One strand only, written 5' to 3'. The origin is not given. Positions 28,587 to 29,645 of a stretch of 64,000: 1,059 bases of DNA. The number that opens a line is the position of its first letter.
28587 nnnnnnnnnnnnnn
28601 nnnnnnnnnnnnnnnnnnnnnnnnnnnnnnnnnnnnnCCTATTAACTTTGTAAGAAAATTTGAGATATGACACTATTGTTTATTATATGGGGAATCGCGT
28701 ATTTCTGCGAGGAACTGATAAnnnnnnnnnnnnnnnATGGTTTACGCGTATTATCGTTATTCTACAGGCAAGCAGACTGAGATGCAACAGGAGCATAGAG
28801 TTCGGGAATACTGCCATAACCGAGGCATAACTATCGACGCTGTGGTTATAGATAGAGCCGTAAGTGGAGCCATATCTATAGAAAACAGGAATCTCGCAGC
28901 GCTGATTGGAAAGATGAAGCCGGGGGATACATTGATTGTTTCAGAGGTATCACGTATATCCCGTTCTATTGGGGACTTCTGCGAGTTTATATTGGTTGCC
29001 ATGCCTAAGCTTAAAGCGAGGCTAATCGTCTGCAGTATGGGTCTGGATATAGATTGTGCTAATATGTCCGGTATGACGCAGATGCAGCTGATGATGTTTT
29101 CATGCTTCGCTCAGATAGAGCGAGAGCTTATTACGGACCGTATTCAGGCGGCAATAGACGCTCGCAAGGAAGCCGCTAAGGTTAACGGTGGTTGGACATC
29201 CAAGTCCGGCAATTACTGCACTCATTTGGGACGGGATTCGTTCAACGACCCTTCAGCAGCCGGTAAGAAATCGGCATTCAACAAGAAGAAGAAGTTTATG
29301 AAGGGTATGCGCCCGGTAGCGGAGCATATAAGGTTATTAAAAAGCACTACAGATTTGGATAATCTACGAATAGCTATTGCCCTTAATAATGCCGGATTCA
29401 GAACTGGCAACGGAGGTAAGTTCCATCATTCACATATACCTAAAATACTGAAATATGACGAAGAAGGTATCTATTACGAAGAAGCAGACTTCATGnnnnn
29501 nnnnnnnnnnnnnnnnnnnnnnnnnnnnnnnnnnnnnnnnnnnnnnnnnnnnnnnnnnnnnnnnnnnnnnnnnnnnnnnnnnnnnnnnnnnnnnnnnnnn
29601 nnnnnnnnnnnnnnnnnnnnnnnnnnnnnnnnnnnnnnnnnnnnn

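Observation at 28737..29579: Small serine recombinase in an apparently lytic phage, followed by a 23-bp perfect palindrome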

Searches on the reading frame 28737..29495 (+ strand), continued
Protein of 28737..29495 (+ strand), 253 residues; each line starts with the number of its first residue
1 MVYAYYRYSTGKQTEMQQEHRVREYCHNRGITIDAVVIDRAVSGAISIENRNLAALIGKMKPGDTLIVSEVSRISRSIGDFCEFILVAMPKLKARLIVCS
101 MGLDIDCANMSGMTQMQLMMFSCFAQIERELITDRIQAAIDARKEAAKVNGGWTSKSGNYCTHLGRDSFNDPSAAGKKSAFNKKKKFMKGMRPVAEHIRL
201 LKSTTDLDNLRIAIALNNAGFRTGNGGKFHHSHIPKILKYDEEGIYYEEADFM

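Call 25: search_dna_similar(query=window:28737-29495:+, collection=phages, mode=protein, max_evalue=0.00001, max_rows=30)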
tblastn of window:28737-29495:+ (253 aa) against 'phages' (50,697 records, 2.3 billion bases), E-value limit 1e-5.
Records with a match: 2; places in all: 2; records where one place covers at least 80% of the query: 0.
Best place of each record, by identity: <60% 2.
By first word of the organism name: Bacteriophage 2.
By host as written in the record: - 2.
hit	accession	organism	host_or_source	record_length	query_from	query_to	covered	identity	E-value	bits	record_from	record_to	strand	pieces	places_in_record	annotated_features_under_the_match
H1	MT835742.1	Bacteriophage sp.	human fecal samples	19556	1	156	62%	36.0%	1e-11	70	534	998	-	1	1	record has no annotation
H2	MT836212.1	Bacteriophage sp.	human fecal samples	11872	1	148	58%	34.5%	1e-8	61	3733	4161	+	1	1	record has no annotation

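Call 31: find_related_loci(query=A1, collection=genome_contigs, flank=10000)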
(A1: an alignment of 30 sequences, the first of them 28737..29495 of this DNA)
Query A1 (253 aa) in genome_contigs; peptide patterns used: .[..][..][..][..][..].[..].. (x = any residue, [..] = any of these).
36 stretches matched a pattern; 4 encode a relative of the query (tblastn E <= 1e-3); 4 distinct loci.
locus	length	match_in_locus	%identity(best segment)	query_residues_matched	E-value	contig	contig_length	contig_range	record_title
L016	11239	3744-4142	31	4-144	1e-13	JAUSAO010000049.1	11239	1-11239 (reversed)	MAG: Gallionella sp. isolate E6_maxbin.073_sub E6_k141_225893, whole genome shotgun sequence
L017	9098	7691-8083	30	4-144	2e-13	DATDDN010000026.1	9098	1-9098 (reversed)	MAG TPA_asm: Gallionellaceae bacterium isolate SMAG_U175 k141_438169, whole genome shotgun sequence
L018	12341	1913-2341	28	3-144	1e-12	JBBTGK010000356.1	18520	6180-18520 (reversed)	MAG: Cyanobacteriota bacterium isolate H41-bin165_1 H41_bin165_1_000000000361, whole genome shotgun sequence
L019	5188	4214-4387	29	133-191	1e-5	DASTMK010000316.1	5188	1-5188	MAG TPA_asm: Bryobacteraceae bacterium isolate SMAG_U3627 k141_142620, whole genome shotgun sequence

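Call 33: find_related_loci(query=A1, collection=viral_contigs, flank=10000)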
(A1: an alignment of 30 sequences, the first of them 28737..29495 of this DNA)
Query A1 (253 aa) in viral_contigs; peptide patterns used: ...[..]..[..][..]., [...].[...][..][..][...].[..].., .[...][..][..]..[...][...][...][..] (x = any residue, [..] = any of these).
199 stretches matched a pattern; 144 encode a relative of the query (tblastn E <= 1e-3); the best 80 are kept; 80 distinct loci.
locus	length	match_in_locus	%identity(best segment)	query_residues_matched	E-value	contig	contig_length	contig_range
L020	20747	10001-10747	39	1-248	4e-51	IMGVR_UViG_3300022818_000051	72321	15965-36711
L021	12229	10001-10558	46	1-186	4e-51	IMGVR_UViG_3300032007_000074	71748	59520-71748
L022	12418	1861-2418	46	1-186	4e-51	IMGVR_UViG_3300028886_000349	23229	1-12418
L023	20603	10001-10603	45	1-202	5e-51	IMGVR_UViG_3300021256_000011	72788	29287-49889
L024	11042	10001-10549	46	1-183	2e-50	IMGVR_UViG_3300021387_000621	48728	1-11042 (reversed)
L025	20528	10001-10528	47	1-176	5e-49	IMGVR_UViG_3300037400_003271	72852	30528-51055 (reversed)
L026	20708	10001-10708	40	1-229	2e-48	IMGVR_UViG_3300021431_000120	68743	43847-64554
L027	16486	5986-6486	45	1-166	6e-46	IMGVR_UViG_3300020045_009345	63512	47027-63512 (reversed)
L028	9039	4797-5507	37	2-238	8e-45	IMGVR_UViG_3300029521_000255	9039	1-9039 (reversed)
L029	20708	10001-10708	36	2-237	3e-44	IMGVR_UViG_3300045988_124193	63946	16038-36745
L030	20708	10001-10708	36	2-237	3e-44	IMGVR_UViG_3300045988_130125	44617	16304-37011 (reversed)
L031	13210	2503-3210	36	2-237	3e-44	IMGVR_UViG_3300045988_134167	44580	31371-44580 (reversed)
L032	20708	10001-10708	36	2-237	3e-44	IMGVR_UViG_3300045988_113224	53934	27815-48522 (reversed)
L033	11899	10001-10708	36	2-237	3e-44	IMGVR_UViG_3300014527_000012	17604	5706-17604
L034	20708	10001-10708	36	2-237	3e-44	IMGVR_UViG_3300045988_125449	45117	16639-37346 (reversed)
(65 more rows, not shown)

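Call 39: predict_structure(alignment_id=A1)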
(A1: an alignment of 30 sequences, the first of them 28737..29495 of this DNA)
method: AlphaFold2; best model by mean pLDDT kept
length: 253 residues; sequences in the alignment: 30
mean_pLDDT: 82.0   pTM: 0.49
mean pLDDT of the five models: 82.0, 81.1, 80.2, 80.0, 78.9
residues with pLDDT >= 90: 75; 70-90: 143; 50-70: 30; < 50: 5
segments of 3 or more residues with pLDDT < 50: 250-253
pLDDT, mean of each block of 10 residues (from residue 1): 83 74 92 89 54 84 92 80 84 90 86 80 76 81 86 83 64 69 85 92 93 94 87 92 72 40
secondary structure, 60 per line:
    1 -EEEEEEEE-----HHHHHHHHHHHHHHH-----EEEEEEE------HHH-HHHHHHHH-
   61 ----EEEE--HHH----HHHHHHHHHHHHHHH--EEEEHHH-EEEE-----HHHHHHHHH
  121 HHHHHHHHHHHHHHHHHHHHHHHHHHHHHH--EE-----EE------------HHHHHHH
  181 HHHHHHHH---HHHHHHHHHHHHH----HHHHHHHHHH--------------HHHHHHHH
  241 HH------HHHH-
elements in order: E2-9 H15-29 E35-41 H52-59 E65-68 H78-92 E95-98 E103-106 H112-150 H174-188 H192-204 H209-218 H233-242 H249-252

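Call 42: fold_search(model_id=the predicted structure, library=pdb)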
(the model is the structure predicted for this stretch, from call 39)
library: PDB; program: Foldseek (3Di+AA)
matches with E <= 10: 890; with E <= 0.001: 42
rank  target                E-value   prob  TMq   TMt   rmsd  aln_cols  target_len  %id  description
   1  9iu2_A                2.2e-08  1.00  0.41  0.24   9.7       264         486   16  Cryo-EM structure of the large serine recombinase Bxb1 in complex with attP and attB (GT/TT CDN) in the pre-strand exc (released 2026-03-04)
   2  3bvp_B                3.0e-08  1.00  0.41  0.73   3.7       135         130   28  Crystal Structure of the N-terminal Catalytic Domain of TP901-1 Integrase (released 2008-08-12)
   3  9dxd_A                7.4e-08  1.00  0.42  0.23  11.6       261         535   18  attLmm bound serine integrase and RDF complex in the pre-rotation state (released 2026-01-21)
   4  2gm4_A                1.6e-07  1.00  0.43  0.59   9.5       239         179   18  An activated, tetrameric gamma-delta resolvase: Hin chimaera bound to cleaved DNA (released 2006-06-27)
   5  5cy1_B                1.9e-07  1.00  0.36  0.48  15.7       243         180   18  Tn3 resolvase - site III complex crystal form I (released 2017-01-11)
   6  3bvp_A                2.7e-07  1.00  0.41  0.71   3.7       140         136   26  Crystal Structure of the N-terminal Catalytic Domain of TP901-1 Integrase (released 2008-08-12)
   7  9y66_C                3.9e-07  1.00  0.43  0.22  12.8       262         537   19  attLsym bound serine integrase complex in the dimeric state (released 2026-02-04)
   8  1gdt_A                4.2e-07  1.00  0.43  0.56  10.9       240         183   18  CRYSTAL STRUCTURE OF A SITE-SPECIFIC RECOMBINASE, GAMMA-DELTA RESOLVASE COMPLEXED WITH A 34 BP CLEAVAGE SITE (released 1996-04-03)
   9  2gm4_B                4.4e-07  1.00  0.43  0.58   9.1       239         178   18  An activated, tetrameric gamma-delta resolvase: Hin chimaera bound to cleaved DNA (released 2006-06-27)
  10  5cy2_A                6.1e-07  1.00  0.36  0.49  14.2       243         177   17  Tn3 resolvase - site III complex crystal form II (released 2017-01-11)
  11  1zr2_B                6.5e-07  1.00  0.43  0.57  10.4       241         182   18  Structure of a Synaptic gamma-delta Resolvase Tetramer Covalently Linked to two Cleaved DNAs (released 2005-08-30)
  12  5cy1_A                9.0e-07  1.00  0.36  0.48  14.6       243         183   18  Tn3 resolvase - site III complex crystal form I (released 2017-01-11)
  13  5cy2_E                9.6e-07  1.00  0.36  0.48  14.2       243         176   17  Tn3 resolvase - site III complex crystal form II (released 2017-01-11)
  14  1zr2_A                1.0e-06  1.00  0.43  0.57   9.3       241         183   19  Structure of a Synaptic gamma-delta Resolvase Tetramer Covalently Linked to two Cleaved DNAs (released 2005-08-30)
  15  9dxf_A                1.2e-06  1.00  0.41  0.22  11.5       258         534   19  attLmm bound serine integrase and RDF complex in the post-rotation state (released 2026-01-21)
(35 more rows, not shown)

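Call 52: find_encoding_contigs(protein=P0010, flank=10000, max_places=1)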
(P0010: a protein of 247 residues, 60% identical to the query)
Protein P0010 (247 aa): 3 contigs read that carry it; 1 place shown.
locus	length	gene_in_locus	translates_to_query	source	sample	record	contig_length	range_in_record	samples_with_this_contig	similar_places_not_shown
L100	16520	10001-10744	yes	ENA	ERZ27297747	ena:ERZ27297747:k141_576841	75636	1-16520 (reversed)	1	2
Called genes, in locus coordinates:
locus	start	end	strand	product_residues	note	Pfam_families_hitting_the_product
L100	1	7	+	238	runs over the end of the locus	-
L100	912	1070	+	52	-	-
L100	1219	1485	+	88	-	-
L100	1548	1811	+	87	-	-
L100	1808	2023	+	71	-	-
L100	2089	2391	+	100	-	-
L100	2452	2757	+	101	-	-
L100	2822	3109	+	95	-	-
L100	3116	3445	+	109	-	-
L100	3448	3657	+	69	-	-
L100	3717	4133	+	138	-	-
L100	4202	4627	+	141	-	-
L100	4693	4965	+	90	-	-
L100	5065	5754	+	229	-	-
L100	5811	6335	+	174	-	-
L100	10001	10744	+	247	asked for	PF00239:Resolvase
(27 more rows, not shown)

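Call 53: find_encoding_contigs(protein=P0011, flank=5000, max_places=1)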
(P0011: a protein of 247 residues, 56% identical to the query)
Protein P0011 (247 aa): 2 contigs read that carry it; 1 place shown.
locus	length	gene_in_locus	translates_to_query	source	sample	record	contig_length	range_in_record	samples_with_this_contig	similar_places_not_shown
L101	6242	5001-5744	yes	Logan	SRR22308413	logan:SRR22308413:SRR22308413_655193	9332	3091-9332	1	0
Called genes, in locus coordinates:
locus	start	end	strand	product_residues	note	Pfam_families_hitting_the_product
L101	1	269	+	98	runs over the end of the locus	-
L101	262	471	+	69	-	-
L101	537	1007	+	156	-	-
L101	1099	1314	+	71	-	-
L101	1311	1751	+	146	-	PF04002:RadC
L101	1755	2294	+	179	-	-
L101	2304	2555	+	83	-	-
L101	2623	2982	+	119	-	-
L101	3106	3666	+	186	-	-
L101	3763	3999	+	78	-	-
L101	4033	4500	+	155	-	-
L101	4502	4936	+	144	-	PF03013:Pyr_excise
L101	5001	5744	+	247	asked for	PF00239:Resolvase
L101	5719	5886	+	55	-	-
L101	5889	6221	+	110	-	-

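Call 54: find_encoding_contigs(protein=P0009, flank=5000, max_places=1)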
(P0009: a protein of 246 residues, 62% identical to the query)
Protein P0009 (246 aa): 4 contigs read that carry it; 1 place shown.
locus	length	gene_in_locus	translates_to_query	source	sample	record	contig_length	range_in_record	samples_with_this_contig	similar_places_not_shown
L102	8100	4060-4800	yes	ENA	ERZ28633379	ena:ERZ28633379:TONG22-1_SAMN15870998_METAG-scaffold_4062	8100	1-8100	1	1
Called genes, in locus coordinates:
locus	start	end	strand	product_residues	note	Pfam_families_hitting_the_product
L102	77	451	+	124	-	-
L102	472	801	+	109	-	-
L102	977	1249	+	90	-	-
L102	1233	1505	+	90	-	-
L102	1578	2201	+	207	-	-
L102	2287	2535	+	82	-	-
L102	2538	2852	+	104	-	-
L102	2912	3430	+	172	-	-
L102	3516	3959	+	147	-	PF03013:Pyr_excise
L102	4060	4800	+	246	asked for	PF00239:Resolvase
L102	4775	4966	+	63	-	-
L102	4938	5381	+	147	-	-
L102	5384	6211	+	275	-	-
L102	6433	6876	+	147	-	-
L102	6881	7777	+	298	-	-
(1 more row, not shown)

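Call 69: search_protein_representatives(alignment_id=A1)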
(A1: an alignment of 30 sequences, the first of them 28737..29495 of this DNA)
Query: 30 sequences, 256 profile positions. Proteins with E-value up to 0.001 (for the whole library): 29152; up to 1e-10: 4609; up to 1e-30: 95. The best 150 are listed.
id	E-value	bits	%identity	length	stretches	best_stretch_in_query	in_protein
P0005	1.1e-107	375.9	-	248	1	1-256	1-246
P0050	2.7e-90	318.9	-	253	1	1-251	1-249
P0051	4.8e-85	301.7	-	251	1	2-252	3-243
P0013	3.0e-84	299.0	-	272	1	2-202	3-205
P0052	9.6e-80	284.3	-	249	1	2-256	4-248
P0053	2.3e-79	283.1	-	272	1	1-250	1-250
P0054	1.1e-78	280.8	-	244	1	1-254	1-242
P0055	1.4e-74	267.4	-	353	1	2-246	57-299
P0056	6.2e-72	258.7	-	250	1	1-205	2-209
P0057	1.7e-71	257.3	-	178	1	2-172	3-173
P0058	8.8e-71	254.9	-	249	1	2-253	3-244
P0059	1.9e-70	253.8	-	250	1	1-246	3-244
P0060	2.8e-70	253.3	-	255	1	1-248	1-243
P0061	3.6e-70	252.9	-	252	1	2-246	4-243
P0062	1.3e-69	251.1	-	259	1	1-249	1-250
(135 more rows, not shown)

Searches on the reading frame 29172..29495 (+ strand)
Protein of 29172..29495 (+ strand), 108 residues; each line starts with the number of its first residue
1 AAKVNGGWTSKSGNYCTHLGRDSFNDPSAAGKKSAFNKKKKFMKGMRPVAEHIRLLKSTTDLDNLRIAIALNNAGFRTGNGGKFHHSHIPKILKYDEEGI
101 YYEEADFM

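Call 82: search_solved_structures(query=A5, max_evalue=10, show_alignments=3)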
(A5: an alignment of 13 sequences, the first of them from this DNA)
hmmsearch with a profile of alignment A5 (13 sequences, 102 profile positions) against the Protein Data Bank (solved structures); distinct sequences matched with E-value up to 10: 1.
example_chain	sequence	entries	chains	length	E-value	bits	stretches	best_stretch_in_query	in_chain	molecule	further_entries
4xxt_A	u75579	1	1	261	0.99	13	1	27-84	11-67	Fusion of predicted Zn-dependent amidase/peptidase (Cell wall hydrolase/DD-carboxypeptidas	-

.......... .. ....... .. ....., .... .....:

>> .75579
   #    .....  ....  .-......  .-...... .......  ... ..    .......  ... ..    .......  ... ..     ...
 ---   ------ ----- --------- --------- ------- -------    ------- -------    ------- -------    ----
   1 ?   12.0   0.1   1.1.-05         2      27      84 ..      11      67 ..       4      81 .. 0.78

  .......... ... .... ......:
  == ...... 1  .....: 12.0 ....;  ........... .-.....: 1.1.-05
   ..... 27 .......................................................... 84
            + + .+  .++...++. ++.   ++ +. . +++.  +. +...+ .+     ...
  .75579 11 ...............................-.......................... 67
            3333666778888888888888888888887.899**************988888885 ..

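Call 83: search_protein_families(library=pfam, alignment_id=A5, max_evalue=10)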
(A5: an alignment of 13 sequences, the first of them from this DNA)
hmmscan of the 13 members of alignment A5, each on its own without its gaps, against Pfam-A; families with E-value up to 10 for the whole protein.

A. member 1, seq(108 aa): 1 family
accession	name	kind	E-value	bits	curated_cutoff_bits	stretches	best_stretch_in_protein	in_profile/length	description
PF07508.19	Recombinase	-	0.19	12.4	21.1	1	66-94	22-50/102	Recombinase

B. families by the number of members that match (of 13 scanned): 10 families
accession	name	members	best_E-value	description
PF07508.19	Recombinase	7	1.2e-05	Recombinase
PF20552.4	HTH_62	2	0.013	Recombinase-like helix-turn-helix domain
PF19610.4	DUF6115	1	0.00041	Family of unknown function (DUF6115)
PF24625.1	DUF7626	1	0.034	Domain of unknown function (DUF7626)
PF15723.11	MqsR_toxin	1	0.084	Motility quorum-sensing regulator, toxin of MqsA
PF25476.1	Ribosomal_L19e_C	1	0.11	Ribosomal protein L19e, C-terminal domain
PF03432.20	Relaxase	1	0.12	MobA/VirD2-like, nuclease domain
PF24075.1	DUF7367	1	0.13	Domain of unknown function (DUF7367)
PF01812.26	5-FTHF_cyc-lig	1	0.17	5-formyltetrahydrofolate cyclo-ligase family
PF22150.1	Tt1218-like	1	0.26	Type IV pilin Tt1218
